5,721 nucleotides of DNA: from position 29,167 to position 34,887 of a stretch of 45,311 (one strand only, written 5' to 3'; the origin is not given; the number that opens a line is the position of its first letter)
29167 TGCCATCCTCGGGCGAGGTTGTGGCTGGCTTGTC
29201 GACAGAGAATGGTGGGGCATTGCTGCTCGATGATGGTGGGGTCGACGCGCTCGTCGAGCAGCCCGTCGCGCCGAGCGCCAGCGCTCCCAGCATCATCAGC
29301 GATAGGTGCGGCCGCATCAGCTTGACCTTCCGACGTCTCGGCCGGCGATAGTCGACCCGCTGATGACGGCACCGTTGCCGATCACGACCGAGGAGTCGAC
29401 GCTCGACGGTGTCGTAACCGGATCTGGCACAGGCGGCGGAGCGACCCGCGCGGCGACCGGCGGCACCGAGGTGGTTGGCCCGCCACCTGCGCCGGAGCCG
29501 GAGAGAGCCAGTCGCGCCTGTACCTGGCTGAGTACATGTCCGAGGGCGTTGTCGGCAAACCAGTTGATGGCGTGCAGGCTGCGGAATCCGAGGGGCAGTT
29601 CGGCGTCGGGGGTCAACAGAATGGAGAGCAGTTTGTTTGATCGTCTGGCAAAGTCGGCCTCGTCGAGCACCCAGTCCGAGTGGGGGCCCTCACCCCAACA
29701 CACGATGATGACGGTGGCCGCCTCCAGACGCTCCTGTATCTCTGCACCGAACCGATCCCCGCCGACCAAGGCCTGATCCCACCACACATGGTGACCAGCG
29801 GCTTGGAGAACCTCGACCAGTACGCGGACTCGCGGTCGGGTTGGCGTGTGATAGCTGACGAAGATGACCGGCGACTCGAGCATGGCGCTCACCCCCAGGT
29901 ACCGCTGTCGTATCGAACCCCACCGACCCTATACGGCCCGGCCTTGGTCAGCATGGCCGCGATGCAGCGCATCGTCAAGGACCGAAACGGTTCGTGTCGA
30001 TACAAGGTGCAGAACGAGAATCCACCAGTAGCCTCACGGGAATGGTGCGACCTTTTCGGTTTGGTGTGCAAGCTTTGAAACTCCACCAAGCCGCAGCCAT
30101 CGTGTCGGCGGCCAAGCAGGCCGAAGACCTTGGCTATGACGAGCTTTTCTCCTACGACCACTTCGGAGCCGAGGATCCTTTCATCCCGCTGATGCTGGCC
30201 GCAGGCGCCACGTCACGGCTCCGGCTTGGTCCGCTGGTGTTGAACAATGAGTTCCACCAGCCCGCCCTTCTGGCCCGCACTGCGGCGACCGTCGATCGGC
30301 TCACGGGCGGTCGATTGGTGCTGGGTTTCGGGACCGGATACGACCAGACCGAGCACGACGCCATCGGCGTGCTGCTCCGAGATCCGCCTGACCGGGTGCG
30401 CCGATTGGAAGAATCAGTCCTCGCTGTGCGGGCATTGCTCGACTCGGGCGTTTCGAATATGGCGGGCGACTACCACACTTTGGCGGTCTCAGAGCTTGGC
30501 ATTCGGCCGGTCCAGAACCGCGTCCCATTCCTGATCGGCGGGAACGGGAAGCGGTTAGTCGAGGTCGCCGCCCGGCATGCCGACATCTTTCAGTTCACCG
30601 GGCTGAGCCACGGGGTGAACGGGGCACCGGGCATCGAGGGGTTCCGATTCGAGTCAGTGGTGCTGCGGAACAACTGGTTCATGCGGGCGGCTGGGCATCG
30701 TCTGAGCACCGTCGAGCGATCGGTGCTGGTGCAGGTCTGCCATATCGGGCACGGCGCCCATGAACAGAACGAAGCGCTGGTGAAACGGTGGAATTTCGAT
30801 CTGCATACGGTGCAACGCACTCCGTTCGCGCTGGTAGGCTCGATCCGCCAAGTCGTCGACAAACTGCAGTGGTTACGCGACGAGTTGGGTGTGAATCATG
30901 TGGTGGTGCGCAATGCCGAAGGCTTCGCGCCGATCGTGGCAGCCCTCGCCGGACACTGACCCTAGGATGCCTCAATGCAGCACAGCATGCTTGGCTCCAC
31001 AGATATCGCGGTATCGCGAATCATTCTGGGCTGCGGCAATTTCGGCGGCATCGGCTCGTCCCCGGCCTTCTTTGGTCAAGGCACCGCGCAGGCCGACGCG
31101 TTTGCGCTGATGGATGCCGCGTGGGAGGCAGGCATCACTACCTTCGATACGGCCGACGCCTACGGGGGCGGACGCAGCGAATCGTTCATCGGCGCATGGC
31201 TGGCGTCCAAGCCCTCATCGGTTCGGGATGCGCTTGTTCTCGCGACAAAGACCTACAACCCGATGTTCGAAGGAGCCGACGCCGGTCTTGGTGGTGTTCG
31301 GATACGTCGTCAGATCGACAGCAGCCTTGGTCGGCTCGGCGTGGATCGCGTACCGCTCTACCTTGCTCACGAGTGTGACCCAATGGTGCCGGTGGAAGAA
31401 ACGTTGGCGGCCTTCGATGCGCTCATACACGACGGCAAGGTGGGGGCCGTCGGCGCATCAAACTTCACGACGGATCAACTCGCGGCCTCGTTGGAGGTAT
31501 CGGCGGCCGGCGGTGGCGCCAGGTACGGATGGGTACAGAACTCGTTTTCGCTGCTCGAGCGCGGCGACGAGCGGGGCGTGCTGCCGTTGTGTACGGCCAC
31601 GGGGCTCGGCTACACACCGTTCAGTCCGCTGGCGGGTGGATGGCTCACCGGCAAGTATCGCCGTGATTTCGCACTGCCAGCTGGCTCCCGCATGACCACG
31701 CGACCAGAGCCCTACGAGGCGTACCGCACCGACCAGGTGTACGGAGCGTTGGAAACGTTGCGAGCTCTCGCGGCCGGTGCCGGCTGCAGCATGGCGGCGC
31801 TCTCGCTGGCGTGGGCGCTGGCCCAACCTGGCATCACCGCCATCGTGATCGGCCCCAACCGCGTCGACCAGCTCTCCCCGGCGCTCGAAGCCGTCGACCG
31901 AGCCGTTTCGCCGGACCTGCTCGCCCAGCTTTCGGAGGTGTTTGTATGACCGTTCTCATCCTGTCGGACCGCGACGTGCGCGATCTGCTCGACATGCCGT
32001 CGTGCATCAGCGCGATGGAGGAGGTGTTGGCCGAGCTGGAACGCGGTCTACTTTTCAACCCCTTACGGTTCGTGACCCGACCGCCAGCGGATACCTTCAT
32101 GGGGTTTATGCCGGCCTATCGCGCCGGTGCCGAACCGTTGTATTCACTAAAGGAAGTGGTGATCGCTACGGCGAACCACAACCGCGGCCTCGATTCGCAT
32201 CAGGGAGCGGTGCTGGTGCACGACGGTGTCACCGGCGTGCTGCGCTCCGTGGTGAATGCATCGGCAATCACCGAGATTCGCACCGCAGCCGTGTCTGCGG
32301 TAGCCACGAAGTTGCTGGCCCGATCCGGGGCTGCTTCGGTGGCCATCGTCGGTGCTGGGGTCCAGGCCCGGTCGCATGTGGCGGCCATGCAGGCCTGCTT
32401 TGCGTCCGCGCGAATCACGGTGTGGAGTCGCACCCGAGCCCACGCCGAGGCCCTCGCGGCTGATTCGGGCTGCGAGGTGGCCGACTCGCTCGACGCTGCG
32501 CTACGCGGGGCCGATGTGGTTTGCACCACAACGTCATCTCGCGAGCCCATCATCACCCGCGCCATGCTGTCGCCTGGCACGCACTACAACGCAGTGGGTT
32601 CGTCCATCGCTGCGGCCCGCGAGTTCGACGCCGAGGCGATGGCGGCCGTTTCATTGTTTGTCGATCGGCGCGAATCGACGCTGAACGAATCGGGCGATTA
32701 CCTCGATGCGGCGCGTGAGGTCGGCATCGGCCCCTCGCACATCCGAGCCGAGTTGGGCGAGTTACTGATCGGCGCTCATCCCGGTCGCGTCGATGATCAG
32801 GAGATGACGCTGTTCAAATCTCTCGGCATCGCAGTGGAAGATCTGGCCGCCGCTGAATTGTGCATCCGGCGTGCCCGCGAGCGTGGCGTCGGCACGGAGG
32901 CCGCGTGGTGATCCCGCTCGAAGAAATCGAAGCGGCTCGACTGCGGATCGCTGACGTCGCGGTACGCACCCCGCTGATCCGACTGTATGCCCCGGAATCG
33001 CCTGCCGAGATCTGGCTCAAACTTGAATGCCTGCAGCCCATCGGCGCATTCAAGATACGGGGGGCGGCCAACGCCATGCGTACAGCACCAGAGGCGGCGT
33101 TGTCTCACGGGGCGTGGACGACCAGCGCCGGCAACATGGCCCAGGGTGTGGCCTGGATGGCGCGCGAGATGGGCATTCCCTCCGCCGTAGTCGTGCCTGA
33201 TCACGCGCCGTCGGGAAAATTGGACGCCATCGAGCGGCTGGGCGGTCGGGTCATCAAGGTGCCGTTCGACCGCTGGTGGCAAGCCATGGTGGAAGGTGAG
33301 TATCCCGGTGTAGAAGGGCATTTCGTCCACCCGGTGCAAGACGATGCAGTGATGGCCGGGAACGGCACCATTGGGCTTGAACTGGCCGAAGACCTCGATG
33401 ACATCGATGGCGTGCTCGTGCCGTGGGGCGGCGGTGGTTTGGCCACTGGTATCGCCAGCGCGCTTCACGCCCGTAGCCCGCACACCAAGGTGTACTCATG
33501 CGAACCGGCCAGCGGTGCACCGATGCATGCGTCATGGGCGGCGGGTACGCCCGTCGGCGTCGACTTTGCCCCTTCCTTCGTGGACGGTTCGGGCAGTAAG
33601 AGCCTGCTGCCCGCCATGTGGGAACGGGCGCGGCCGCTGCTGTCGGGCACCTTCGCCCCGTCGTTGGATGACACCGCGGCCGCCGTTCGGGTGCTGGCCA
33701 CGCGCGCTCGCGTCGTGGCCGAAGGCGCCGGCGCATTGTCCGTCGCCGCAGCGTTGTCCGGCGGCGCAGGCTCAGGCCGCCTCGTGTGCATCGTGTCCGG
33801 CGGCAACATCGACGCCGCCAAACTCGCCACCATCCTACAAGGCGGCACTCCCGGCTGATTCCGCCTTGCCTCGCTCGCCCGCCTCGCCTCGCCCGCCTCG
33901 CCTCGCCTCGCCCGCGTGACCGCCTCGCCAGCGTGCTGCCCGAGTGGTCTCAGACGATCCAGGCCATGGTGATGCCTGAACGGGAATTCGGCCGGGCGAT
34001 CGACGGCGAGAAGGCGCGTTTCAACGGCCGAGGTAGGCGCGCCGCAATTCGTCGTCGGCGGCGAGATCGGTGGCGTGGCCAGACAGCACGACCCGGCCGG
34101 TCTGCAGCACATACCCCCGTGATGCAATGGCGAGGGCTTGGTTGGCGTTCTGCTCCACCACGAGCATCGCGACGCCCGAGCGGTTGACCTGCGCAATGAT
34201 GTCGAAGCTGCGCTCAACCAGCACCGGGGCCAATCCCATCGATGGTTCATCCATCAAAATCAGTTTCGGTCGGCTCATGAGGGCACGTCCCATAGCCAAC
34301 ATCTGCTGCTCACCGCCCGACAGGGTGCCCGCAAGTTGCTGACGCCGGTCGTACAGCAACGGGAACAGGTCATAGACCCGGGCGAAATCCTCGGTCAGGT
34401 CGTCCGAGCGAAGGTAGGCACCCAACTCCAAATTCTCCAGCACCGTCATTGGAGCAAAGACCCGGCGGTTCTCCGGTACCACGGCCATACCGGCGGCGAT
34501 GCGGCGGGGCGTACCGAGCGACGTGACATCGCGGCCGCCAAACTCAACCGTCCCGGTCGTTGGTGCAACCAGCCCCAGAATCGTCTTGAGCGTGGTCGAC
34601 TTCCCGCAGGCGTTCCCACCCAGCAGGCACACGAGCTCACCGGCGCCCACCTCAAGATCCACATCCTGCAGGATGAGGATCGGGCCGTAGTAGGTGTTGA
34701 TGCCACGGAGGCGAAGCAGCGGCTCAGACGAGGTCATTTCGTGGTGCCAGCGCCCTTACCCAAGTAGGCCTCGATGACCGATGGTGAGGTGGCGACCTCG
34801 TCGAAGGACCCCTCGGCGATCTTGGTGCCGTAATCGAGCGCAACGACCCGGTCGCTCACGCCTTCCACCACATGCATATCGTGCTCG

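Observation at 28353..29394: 21-residue motif shared by the TIR C-terminal tail and the STAND N-terminus (candidate homotypic/amyloid-type signalling pair)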

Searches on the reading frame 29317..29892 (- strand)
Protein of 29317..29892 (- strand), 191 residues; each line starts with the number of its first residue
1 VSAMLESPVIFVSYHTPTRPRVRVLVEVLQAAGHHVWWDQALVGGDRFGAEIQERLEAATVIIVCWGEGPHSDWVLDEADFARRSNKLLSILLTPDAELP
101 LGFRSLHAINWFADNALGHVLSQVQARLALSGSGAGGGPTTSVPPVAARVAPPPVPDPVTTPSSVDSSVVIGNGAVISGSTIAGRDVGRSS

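Call 5: search_protein_families(library=pfam, proteins=[window:29317-29892:-], max_evalue=0.01)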
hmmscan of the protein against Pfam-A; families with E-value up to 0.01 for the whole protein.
window:29317-29892:- (191 aa): 1 family
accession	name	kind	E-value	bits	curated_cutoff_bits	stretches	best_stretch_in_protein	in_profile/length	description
PF13676.11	TIR_2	-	3.8e-15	56.9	28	1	10-114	1-115/122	TIR domain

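Call 6: search_protein_families(library=padloc, proteins=[window:29317-29892:-], max_evalue=0.01)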
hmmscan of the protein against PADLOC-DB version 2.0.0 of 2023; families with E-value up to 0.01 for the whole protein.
window:29317-29892:- (191 aa): 3 families
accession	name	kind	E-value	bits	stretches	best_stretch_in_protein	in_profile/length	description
PDLC02403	Aga_TIR-PNTD1-PNTD2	-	9.5e-07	26.2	1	9-88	4-87/443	Class I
PDLC02012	SAVED5--SAVED_TIR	-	9.4e-06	23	1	10-79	16-88/404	-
PDLC02421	Aga_TIR-PNTD1-PNTD2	-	2.6e-05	21.5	1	10-69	6-69/430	Class I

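Call 14: find_homologous_proteins(query=window:29320-29892:-, max_evalue=0.001)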
Query window:29320-29892:- (191 aa): 5 proteins with E <= 0.001 among 1041 candidates.
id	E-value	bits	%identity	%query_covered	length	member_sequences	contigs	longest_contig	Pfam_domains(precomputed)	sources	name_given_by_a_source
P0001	3.9e-119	413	100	98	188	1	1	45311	PF13676.12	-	-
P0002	4.9e-88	312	76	99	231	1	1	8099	PF13676.12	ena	-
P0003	5.8e-85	302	77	98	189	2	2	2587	PF13676.12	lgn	-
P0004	3.8e-5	41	39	49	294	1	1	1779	PF01582.26,PF13676.12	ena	-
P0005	1.2e-4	40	36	43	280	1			PF13676.12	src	-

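Call 16: find_encoding_contigs(protein=P0002, flank=10000)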
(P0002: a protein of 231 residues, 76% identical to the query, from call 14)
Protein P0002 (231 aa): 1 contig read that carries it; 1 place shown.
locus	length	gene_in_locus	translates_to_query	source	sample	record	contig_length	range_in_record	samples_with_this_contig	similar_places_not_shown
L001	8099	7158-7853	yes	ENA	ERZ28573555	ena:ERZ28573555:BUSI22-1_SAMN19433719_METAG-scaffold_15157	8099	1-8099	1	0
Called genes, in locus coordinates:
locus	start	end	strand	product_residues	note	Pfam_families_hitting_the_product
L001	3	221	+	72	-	?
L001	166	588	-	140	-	-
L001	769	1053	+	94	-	PF13751:DDE_Tnp_1_6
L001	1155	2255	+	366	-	PF02463:SMC_N (weak), PF11398:DUF2813 (faint), PF13175:AAA_15, PF13304:AAA_21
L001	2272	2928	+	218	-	PF14103:DUF4276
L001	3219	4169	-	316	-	PF00291:PALP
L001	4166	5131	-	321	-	PF02423:OCD_Mu_crystall, PF01488:Shikimate_DH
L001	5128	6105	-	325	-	PF00248:Aldo_ket_red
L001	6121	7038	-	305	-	PF00296:Bac_luciferase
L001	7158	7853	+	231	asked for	PF13676:TIR_2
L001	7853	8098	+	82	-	?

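Call 17: find_encoding_contigs(protein=P0003, flank=10000)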
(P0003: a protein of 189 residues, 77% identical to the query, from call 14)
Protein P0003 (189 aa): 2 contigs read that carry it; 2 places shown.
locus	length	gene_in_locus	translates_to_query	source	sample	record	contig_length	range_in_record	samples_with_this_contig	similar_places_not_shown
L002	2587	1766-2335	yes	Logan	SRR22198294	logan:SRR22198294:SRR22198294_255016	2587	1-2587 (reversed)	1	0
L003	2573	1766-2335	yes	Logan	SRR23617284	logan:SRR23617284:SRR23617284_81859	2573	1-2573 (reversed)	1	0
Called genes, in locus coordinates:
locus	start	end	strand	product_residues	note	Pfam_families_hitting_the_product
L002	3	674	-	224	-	?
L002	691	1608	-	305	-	PF00296:Bac_luciferase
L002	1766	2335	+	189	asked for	PF13676:TIR_2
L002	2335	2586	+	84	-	?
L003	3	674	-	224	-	?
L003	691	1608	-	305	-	PF00296:Bac_luciferase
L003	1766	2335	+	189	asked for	PF13676:TIR_2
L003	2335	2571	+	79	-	?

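Call 25: find_related_loci(query=window:29320-29892:-, collection=genome_contigs, flank=8000)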
Query window:29320-29892:- (191 aa) in genome_contigs; peptide patterns used: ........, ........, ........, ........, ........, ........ (x = any residue, [..] = any of these).
600 stretches matched a pattern (row limit reached: there are more); 2 encode a relative of the query (tblastn E <= 1e-3); 2 distinct loci.
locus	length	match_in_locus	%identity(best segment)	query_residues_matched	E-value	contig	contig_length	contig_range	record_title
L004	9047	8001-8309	48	10-109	2e-23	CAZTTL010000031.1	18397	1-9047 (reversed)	MAG TPA_asm: uncultured Rhodoplanes sp. isolate SRP214966_co3_393 genome assembly, contig: NODE_4211_length_18397_cov_12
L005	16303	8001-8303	37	10-110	3e-15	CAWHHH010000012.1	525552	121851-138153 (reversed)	MAG: uncultured Alphaproteobacteria bacterium isolate MFD02134.bin.2.170 genome assembly, contig: contig_27376, whole ge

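Call 74: search_solved_structures(query=window:29320-29883:-, max_evalue=0.01, show_alignments=3)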
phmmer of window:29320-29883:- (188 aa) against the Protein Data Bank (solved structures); distinct sequences matched with E-value up to 0.01: 0.

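Call 76: search_solved_structures(query=A3, max_evalue=0.01, show_alignments=2)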
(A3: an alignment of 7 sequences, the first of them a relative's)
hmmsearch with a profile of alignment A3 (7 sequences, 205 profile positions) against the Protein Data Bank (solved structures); distinct sequences matched with E-value up to 0.01: 56.
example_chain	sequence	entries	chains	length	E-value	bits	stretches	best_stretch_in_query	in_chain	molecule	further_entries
7uxr_A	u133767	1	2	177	1.1e-11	48.3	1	5-102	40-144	TIR domain protein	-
7uwg_A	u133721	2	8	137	1.7e-11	47.7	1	5-86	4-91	Molecular chaperone Tir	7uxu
8g83_A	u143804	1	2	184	2.7e-11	47.1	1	4-86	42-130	NAD(+) hydrolase AbTIR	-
3h16_A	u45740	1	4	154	8.4e-11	45.5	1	7-125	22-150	TIR protein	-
9mud_K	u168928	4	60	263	3.5e-09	40.2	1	8-102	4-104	Cat1 (CRISPR associated TIR 1) pentagonal filament | Cat1 (CRISPR associated TIR 1) pentagonal filament assembly | Cat1 (CRISPR-associated TIR 1)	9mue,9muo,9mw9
8j8h_B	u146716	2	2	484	8e-08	35.7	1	6-86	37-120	TIR domain-containing protein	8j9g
8z92_E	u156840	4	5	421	1.2e-07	35.2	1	7-86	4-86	TIR domain-containing protein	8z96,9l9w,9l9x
8u7b_B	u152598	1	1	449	1.3e-07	35.1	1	7-86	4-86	TIR domain-containing protein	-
8ifk_A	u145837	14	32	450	1.3e-07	35.1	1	7-86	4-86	TIR domain-containing protein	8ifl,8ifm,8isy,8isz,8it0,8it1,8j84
4lzp_B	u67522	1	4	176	1.3e-07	35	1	2-79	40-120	Putative uncharacterized protein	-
8j7s_B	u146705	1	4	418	1.5e-07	34.8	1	7-86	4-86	TIR domain-containing protein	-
8fex_A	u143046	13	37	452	1.7e-07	34.6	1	7-86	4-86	TIR-APAZ | TIR domain-containing protein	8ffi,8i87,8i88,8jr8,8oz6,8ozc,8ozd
8sp0_A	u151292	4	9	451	2.1e-07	34.4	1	7-86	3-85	TIR-APAZ | TIR domain-containing protein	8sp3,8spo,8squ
4c7m_A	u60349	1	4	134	2.4e-07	34.2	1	6-80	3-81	Toll/interleukin-1 receptor domain-containing protein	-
8p2m_A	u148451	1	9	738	3.5e-07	33.6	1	5-104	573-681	NAD(+) hydrolase tir-1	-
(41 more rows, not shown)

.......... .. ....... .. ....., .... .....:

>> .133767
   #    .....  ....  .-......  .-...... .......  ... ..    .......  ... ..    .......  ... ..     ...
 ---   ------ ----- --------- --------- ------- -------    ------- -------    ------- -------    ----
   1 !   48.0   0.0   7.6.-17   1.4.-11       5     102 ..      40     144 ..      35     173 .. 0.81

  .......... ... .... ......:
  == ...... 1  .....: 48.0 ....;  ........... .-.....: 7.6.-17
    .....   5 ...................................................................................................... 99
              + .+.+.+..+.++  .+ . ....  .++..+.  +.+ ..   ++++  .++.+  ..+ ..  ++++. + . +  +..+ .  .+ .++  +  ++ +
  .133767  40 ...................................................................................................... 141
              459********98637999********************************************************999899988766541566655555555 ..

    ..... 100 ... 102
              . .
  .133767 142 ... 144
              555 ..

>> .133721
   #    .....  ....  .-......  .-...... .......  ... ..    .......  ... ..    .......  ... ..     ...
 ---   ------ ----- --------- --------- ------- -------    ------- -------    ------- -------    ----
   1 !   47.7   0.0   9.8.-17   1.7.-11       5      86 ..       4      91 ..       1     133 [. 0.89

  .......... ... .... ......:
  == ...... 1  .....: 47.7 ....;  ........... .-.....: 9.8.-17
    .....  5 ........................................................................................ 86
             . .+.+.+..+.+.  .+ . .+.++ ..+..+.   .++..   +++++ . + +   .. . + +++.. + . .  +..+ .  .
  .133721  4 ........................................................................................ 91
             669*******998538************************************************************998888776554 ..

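Call 92: search_protein_families(library=ncbifam, proteins=[window:29317-29883:-], max_evalue=0.001)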
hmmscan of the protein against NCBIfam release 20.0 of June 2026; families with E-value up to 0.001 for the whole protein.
window:29317-29883:- (188 aa): 0 families

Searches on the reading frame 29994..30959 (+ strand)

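Call 37: search_protein_families(library=pfam, proteins=[window:29994-30959:+], max_evalue=0.00001)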
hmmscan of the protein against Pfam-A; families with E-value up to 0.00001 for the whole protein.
window:29994-30959:+ (321 aa): 1 family
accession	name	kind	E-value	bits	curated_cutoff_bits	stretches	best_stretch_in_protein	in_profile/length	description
PF00296.26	Bac_luciferase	-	3.3e-43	148.7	27.9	1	20-203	8-192/314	Luciferase-like monooxygenase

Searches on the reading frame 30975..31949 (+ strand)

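Call 37: search_protein_families(library=pfam, proteins=[window:30975-31949:+], max_evalue=0.00001)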
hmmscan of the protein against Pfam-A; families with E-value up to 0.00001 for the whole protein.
window:30975-31949:+ (324 aa): 1 family
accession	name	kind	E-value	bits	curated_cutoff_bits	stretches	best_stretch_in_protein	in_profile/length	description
PF00248.27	Aldo_ket_red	-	9.6e-58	196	24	1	16-321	2-288/291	Aldo/keto reductase family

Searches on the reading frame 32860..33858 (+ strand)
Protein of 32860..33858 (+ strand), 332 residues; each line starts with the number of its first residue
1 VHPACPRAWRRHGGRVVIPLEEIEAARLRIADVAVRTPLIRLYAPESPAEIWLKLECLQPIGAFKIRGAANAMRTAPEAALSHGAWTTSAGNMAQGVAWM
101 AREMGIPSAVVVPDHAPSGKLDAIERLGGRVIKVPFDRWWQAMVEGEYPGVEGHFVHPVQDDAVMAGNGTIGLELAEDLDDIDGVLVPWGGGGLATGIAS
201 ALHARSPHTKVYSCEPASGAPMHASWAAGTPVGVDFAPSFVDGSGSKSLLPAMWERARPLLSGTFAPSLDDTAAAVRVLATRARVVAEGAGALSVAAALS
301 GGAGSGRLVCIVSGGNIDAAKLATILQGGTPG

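Call 37: search_protein_families(library=pfam, proteins=[window:32860-33858:+], max_evalue=0.00001)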
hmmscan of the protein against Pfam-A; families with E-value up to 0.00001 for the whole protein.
window:32860-33858:+ (332 aa): 1 family
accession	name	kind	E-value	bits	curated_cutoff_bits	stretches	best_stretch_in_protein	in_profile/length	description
PF00291.31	PALP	-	4.7e-61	207.1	35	1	35-314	6-295/295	Pyridoxal-phosphate dependent enzyme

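Call 62: list_cluster_members(proteins=[window:32860-33858:+, window:30975-31949:+, window:34021-34737:-, window:20780-22372:-, window:37972-39279:-, window:41995-43758:-])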
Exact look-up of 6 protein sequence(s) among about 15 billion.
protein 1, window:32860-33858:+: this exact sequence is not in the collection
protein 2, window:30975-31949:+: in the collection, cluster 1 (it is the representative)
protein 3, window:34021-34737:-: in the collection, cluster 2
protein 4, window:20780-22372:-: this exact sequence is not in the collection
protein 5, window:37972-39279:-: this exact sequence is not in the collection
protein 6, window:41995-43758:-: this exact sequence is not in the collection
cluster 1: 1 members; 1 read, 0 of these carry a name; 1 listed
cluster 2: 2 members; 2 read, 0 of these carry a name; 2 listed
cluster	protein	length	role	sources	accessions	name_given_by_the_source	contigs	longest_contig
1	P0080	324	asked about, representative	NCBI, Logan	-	-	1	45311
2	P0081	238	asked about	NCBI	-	-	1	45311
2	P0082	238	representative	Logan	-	-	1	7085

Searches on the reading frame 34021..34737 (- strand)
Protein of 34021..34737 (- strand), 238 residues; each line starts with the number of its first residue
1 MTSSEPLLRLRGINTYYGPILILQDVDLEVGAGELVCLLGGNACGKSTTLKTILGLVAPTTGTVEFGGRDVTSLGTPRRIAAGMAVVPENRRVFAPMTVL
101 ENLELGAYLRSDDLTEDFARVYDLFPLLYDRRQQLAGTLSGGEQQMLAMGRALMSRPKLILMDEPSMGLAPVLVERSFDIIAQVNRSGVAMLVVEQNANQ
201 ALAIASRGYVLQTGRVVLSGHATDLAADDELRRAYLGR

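Call 37: search_protein_families(library=pfam, proteins=[window:34021-34737:-], max_evalue=0.00001)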
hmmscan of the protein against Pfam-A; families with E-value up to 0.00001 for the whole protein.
window:34021-34737:- (238 aa): 1 family
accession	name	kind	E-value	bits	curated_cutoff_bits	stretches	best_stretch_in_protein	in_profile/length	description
PF00005.33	ABC_tran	-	1e-28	101.1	25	1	23-166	1-136/137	ABC transporter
